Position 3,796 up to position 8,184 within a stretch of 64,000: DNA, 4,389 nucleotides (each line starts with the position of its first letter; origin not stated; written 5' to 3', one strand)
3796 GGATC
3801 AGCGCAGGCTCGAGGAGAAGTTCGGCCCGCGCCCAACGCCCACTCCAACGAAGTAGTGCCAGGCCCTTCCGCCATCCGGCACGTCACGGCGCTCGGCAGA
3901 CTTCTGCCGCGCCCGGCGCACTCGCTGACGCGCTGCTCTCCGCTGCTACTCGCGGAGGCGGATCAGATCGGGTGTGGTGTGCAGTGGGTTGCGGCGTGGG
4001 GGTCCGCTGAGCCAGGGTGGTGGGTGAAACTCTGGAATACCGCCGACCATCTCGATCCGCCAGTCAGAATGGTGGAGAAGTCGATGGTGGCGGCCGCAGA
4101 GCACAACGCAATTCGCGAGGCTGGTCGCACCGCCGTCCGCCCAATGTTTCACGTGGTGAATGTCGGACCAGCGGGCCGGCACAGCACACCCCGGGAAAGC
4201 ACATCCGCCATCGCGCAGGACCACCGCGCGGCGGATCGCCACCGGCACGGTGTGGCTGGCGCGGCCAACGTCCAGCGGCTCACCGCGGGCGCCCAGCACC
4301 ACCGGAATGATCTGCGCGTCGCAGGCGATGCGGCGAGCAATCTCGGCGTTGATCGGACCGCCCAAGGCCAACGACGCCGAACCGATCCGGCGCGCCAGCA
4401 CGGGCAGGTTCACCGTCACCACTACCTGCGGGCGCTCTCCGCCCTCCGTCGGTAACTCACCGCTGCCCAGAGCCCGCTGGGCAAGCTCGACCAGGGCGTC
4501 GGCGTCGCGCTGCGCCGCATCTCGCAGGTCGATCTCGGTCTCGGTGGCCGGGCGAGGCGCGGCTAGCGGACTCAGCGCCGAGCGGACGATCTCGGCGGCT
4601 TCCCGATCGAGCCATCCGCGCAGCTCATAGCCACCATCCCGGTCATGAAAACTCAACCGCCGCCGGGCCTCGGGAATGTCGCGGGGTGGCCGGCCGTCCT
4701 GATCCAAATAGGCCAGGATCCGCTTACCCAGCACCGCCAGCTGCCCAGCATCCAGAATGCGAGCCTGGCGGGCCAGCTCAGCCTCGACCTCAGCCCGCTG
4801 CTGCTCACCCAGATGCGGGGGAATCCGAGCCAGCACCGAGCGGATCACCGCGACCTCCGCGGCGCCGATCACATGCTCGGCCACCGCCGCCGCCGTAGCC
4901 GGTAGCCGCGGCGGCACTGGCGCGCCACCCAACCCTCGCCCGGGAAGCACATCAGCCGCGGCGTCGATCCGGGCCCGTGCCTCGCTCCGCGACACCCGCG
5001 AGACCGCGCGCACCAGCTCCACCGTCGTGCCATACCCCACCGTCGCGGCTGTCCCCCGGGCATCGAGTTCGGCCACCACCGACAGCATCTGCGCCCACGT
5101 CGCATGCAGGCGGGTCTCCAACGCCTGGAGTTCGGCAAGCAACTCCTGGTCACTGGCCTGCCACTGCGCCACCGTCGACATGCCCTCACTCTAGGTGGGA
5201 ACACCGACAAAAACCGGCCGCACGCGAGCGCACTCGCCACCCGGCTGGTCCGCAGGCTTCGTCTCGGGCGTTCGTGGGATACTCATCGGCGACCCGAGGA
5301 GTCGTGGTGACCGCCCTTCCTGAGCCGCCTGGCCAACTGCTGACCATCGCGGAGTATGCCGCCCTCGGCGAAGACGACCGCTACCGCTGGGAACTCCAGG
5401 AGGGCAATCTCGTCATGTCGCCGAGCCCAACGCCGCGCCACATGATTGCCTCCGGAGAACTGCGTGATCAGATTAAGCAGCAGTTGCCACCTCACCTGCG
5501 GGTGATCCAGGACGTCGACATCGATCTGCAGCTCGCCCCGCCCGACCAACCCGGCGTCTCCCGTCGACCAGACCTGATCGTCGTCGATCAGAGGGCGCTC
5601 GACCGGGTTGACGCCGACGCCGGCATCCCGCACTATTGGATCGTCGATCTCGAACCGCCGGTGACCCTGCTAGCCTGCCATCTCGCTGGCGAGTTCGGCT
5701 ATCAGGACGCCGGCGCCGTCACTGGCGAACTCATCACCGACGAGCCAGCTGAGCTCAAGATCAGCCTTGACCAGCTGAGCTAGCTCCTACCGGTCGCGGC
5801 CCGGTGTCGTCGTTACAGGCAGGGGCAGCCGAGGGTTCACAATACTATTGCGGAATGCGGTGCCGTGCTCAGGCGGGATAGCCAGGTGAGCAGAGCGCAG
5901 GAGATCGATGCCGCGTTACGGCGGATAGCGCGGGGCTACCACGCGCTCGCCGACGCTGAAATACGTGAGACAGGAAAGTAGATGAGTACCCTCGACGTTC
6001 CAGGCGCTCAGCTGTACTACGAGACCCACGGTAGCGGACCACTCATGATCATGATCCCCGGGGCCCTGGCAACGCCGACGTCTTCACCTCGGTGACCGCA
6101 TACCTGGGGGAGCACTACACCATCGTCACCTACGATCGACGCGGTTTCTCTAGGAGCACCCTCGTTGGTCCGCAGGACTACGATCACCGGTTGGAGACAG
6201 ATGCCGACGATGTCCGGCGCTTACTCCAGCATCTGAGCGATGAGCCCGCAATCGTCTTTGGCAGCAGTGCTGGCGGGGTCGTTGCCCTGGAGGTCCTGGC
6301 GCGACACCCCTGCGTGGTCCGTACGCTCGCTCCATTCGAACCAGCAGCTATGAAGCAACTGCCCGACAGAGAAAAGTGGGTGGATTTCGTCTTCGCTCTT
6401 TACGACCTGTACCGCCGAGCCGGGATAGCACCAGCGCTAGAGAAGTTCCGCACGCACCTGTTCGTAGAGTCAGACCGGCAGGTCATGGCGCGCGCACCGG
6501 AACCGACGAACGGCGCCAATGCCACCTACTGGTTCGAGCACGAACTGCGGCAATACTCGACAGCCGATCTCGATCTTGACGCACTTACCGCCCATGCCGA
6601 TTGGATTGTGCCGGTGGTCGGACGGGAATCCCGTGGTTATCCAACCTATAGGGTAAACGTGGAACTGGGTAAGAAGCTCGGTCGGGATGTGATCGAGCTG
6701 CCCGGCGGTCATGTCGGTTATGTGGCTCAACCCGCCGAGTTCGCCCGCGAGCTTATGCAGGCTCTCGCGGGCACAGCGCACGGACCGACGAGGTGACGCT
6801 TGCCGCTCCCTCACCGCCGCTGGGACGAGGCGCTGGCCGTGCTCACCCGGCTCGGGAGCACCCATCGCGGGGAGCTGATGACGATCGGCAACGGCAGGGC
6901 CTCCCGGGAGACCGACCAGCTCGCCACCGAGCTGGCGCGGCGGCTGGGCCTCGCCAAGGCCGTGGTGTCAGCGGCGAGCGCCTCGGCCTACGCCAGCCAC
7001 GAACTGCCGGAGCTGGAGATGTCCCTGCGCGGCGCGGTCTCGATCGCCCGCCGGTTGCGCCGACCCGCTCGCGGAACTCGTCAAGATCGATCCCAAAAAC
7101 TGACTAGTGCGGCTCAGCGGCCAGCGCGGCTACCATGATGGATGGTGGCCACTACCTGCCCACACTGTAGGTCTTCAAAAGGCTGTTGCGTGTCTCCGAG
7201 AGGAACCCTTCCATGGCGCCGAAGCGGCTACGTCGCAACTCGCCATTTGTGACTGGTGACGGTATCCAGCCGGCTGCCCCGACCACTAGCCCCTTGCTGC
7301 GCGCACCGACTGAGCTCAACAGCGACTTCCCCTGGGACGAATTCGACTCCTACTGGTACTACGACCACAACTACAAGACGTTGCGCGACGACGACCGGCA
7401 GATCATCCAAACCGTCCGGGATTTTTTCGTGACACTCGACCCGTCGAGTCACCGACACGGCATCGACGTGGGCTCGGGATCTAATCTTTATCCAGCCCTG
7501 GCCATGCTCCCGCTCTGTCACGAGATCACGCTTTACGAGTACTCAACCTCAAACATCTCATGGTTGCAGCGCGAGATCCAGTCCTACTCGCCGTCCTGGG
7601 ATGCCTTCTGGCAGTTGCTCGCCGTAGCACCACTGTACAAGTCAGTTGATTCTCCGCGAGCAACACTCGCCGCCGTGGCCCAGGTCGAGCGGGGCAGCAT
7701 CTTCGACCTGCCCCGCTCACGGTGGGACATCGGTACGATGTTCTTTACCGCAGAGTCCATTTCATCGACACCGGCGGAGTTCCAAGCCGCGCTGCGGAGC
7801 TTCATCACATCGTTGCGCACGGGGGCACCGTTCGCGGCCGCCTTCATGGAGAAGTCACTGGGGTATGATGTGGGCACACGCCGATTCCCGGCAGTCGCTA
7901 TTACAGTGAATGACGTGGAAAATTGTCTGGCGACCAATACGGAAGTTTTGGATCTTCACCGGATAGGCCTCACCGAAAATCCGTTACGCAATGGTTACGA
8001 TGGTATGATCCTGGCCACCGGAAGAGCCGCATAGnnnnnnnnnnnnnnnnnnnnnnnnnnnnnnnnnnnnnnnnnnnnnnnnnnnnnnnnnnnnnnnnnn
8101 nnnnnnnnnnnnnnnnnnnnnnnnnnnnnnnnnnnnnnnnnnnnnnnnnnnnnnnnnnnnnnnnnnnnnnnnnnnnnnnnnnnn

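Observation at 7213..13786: Six-gene cassette of unknown function: NNMT-like methyltransferase, 618-aa helical protein, Arg-variant ParA-like P-loop protein, two unknowns and a membrane protein (recalled as the SCO2521-SCO2525 family set)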

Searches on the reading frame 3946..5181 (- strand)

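Call 29: search_protein_families(library=pfam, proteins=[window:3946-5181:-], max_evalue=0.001)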
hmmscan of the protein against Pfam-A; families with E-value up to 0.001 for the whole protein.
window:3946-5181:- (411 aa): 2 families
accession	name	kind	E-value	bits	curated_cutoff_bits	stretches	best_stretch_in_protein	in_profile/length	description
PF02720.22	DUF222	-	6.8e-43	147.6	24.4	1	15-324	4-306/306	Domain of unknown function (DUF222)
PF01844.29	HNH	-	2.4e-05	24.8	21.4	1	332-371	4-46/47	HNH endonuclease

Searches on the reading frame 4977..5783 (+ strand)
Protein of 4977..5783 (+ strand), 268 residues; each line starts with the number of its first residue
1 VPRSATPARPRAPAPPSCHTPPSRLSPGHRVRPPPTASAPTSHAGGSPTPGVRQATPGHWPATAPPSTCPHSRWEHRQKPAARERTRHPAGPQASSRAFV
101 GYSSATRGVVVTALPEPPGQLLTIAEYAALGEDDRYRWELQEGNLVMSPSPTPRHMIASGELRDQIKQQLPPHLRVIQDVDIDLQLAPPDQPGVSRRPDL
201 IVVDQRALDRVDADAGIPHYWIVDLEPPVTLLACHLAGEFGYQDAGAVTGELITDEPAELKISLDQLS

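Call 29: search_protein_families(library=pfam, proteins=[window:4977-5783:+], max_evalue=0.001)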
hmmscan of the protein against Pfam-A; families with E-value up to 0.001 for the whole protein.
window:4977-5783:+ (268 aa): 1 family
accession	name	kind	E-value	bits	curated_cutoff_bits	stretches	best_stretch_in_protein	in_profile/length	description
PF05685.18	Uma2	-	1.1e-08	35.2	27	1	125-209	2-82/172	Putative restriction endonuclease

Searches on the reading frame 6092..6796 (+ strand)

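Call 29: search_protein_families(library=pfam, proteins=[window:6092-6796:+], max_evalue=0.001)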
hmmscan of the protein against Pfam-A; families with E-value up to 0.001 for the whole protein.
window:6092-6796:+ (234 aa): 3 families
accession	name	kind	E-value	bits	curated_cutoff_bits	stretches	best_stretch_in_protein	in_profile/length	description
PF12697.13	Abhydrolase_6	-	3.2e-13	51.3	26.3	1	3-219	22-216/217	Alpha/beta hydrolase family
PF00561.26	Abhydrolase_1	-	2.8e-11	44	25.8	1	5-84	23-102/245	alpha/beta hydrolase fold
PF12146.15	Hydrolase_4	-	7.5e-08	32.4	27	1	8-89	31-114/239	Serine aminopeptidase, S33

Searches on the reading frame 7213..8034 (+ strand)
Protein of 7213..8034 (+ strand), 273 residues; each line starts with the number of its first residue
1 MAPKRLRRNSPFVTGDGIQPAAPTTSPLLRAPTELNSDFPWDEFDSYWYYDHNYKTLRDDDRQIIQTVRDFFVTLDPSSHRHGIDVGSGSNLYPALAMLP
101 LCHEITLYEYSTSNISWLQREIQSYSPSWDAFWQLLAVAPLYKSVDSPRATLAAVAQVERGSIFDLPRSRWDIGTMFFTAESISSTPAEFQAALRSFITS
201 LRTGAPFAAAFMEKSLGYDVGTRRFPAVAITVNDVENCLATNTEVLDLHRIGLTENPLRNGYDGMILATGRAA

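Call 3: search_protein_families(library=ncbifam, proteins=[window:7213-8034:+], max_evalue=0.01)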
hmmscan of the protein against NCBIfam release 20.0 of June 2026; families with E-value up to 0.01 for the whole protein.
window:7213-8034:+ (273 aa): 1 family
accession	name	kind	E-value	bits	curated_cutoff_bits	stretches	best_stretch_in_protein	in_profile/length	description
NF040568.1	SCO2525_fam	equivalog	1e-97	326.4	240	1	36-271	1-241/242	SCO2525 family SAM-dependent methyltransferase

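Call 4: search_protein_families(library=pfam, proteins=[window:7213-8034:+], max_evalue=0.01)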
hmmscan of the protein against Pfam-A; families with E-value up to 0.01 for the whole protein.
window:7213-8034:+ (273 aa): 1 family
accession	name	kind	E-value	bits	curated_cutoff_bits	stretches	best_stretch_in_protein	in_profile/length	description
PF01234.23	NNMT_PNMT_TEMT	-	2.1e-11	44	25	1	42-242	14-230/261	NNMT/PNMT/TEMT family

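Call 6: search_protein_families(library=padloc, proteins=[window:7213-8034:+], max_evalue=0.01)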
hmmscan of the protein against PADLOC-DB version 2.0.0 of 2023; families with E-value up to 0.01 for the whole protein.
window:7213-8034:+ (273 aa): 0 families

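Call 18: search_solved_structures(query=window:7213-8034:+, max_evalue=0.1)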
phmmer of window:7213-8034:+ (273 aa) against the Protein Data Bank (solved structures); distinct sequences matched with E-value up to 0.1: 15.
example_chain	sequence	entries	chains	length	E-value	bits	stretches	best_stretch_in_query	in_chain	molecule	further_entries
1hnn_A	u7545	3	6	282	0.0049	19.5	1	73-250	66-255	PHENYLETHANOLAMINE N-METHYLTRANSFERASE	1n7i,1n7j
2obf_A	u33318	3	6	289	0.005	19.5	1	72-250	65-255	Phenylethanolamine N-methyltransferase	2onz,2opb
1yz3_A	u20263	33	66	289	0.0054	19.4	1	73-250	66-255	Phenylethanolamine N-methyltransferase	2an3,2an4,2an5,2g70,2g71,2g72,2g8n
6ws1_A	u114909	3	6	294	0.0056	19.3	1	73-250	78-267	Phenylethanolamine N-methyltransferase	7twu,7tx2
3hca_A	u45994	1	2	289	0.013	18.1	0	79-249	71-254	Phenylethanolamine N-methyltransferase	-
3hce_A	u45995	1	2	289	0.013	18.1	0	79-249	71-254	Phenylethanolamine N-methyltransferase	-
2a14_A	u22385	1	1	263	0.014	18.1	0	84-239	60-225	indolethylamine N-methyltransferase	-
2iip_A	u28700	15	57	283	0.029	17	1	17-130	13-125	Nicotinamide N-methyltransferase | NNMT protein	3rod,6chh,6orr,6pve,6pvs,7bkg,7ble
5xvq_A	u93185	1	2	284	0.056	16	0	36-130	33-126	Nicotinamide N-methyltransferase (NNMT)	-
21jx_A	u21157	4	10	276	0.061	15.9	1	32-130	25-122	Nicotinamide N-methyltransferase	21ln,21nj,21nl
7et7_A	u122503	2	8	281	0.073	15.7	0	34-130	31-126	Nicotinamide N-methyltransferase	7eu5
5yjf_A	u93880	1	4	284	0.075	15.6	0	34-130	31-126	Nicotinamide N-methyltransferase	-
7egu_A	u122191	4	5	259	0.084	15.5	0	40-130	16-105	Nicotinamide N-methyltransferase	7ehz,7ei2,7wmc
9gvm_A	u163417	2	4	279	0.093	15.3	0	39-130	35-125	Nicotinamide N-methyltransferase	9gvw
9gwa_A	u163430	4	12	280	0.094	15.3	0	39-130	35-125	Nicotinamide N-methyltransferase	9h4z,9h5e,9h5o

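Call 83: search_protein_families(library=phrogs, proteins=[window:7213-8034:+], max_evalue=0.01)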
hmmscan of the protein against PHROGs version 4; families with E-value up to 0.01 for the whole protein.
window:7213-8034:+ (273 aa): 0 families

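Call 99: search_solved_structures(query=A8, max_evalue=0.01, show_alignments=2)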
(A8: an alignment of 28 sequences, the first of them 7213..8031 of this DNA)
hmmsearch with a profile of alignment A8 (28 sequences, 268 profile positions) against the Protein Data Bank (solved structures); distinct sequences matched with E-value up to 0.01: 18.
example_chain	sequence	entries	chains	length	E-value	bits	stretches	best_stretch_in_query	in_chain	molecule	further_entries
2obf_A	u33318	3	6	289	8.2e-12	48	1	34-241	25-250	Phenylethanolamine N-methyltransferase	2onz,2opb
5xvq_A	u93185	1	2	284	1e-11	47.8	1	22-245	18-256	Nicotinamide N-methyltransferase (NNMT)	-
1hnn_A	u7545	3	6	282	1.2e-11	47.5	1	34-241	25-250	PHENYLETHANOLAMINE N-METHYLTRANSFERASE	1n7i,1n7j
6ws1_A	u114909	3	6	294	1.2e-11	47.5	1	33-241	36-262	Phenylethanolamine N-methyltransferase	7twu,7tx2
1yz3_A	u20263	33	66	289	1.3e-11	47.4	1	34-241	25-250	Phenylethanolamine N-methyltransferase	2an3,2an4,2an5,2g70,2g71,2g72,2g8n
9gvm_A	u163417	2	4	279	3.3e-11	46.1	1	20-242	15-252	Nicotinamide N-methyltransferase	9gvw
9gwa_A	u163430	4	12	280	3.3e-11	46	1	20-242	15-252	Nicotinamide N-methyltransferase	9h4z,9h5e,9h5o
7et7_A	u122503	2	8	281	4.3e-11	45.7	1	22-242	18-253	Nicotinamide N-methyltransferase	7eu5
5yjf_A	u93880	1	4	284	4.5e-11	45.6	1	22-242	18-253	Nicotinamide N-methyltransferase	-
21jx_A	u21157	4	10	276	5.5e-11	45.3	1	32-242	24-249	Nicotinamide N-methyltransferase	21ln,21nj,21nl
7egu_A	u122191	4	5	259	5.8e-11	45.3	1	35-242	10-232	Nicotinamide N-methyltransferase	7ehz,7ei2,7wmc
2iip_A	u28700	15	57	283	6.3e-11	45.1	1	27-242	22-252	Nicotinamide N-methyltransferase | NNMT protein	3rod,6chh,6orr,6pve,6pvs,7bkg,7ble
3hca_A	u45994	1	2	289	6.9e-11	45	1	34-241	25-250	Phenylethanolamine N-methyltransferase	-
3hce_A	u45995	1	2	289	7.7e-11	44.9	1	34-241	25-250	Phenylethanolamine N-methyltransferase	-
5xvk_A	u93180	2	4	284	7.5e-09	38.3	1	22-248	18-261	Nicotinamide N-methyltransferase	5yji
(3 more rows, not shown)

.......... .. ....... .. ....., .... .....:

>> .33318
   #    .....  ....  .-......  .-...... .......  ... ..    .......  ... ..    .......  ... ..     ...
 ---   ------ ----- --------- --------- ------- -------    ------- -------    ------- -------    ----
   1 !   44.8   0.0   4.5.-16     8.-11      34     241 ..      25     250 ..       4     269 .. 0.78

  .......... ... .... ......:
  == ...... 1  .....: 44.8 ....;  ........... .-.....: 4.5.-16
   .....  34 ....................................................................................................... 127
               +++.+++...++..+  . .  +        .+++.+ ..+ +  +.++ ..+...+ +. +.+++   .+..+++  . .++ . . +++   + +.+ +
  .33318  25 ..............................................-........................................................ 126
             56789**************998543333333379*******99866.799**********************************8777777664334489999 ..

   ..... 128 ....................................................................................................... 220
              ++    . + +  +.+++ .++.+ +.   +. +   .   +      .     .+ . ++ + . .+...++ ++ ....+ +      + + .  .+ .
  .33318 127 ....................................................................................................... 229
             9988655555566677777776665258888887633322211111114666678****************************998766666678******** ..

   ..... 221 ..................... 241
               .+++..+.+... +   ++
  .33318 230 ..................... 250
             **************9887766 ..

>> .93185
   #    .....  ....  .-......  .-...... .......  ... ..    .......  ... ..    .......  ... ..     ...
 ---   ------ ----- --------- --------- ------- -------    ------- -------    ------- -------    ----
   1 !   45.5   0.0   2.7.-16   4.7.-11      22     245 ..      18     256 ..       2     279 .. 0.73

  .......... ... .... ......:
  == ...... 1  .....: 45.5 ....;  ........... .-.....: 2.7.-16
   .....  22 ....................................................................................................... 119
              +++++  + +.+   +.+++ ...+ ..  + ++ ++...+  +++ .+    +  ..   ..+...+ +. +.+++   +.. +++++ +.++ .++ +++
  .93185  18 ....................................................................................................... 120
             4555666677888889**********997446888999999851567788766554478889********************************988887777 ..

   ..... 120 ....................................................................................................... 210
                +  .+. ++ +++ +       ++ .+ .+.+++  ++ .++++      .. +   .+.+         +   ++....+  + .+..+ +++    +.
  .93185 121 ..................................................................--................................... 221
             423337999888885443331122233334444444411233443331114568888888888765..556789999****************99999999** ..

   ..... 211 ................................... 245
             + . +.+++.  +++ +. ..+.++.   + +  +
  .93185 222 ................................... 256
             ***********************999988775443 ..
